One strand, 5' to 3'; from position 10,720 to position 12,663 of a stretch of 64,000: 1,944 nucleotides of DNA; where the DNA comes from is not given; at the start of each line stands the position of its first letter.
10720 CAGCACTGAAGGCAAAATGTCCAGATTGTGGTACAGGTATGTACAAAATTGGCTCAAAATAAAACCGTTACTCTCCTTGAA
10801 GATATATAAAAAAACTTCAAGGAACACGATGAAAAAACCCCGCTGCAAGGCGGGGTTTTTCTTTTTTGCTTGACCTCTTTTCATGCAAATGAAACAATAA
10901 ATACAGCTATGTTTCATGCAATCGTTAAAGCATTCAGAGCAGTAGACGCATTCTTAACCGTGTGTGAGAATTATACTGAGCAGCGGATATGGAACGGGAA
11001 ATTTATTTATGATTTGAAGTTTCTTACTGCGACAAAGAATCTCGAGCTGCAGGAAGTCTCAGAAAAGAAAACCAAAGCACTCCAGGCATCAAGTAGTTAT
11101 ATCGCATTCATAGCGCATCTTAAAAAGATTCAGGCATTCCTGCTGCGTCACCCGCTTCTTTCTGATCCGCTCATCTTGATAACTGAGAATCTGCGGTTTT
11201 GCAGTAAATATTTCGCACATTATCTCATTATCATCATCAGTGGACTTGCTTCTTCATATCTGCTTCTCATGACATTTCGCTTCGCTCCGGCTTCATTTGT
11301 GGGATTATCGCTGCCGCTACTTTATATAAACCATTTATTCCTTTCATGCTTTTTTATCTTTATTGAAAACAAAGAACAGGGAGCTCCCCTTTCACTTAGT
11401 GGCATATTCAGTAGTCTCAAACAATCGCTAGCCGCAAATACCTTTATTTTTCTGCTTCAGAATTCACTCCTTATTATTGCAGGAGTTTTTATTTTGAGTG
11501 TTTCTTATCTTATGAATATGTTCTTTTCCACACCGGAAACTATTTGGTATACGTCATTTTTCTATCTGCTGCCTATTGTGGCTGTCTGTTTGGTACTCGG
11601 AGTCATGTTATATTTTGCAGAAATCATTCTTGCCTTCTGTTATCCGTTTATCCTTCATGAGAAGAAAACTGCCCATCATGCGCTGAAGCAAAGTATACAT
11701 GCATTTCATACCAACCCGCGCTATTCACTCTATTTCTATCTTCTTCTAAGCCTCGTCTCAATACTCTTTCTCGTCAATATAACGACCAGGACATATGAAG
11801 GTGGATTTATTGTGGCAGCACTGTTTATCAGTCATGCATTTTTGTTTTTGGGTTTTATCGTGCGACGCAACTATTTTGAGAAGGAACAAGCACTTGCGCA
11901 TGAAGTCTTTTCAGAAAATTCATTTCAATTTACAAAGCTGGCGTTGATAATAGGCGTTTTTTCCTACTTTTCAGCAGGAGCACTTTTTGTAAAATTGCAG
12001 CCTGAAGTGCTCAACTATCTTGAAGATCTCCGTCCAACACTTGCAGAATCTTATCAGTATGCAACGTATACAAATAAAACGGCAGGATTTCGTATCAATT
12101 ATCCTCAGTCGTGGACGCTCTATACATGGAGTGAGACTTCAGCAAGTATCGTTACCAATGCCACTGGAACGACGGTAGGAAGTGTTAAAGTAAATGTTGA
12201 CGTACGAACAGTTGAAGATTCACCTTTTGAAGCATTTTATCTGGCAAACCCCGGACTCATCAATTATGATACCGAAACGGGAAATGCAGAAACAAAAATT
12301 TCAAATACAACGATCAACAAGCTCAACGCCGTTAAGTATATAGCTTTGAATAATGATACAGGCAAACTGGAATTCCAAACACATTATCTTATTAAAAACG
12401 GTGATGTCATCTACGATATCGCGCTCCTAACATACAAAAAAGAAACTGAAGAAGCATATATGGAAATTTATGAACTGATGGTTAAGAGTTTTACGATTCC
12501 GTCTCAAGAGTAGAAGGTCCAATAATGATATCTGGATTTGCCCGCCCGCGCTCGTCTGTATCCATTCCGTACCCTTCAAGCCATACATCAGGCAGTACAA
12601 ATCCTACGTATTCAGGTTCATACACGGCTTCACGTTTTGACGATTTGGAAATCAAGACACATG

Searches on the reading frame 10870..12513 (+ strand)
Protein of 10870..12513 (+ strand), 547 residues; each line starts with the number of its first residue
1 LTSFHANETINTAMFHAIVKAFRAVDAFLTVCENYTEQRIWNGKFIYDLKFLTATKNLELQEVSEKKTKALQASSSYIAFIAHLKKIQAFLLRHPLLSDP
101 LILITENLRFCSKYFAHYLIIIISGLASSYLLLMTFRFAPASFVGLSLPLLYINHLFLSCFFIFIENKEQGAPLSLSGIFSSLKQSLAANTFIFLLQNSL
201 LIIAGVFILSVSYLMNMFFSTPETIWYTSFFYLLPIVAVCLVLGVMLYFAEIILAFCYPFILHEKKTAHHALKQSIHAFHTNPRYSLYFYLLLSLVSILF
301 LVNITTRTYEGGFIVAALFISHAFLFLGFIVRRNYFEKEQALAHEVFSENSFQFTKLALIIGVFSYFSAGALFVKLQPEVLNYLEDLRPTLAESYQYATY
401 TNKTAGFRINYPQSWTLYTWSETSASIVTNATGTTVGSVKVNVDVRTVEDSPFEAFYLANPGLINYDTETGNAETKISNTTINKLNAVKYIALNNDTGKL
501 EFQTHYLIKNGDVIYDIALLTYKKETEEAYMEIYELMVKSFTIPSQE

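Call 53: search_protein_families(library=pfam, proteins=[window:10870-12513:+], max_evalue=0.0001)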
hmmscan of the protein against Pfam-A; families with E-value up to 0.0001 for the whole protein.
window:10870-12513:+ (547 aa): 1 family
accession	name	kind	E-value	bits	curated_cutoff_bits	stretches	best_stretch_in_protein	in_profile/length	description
PF18933.6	PsbP_2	-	1.1e-06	29.3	27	1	394-542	41-183/184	PsbP-like protein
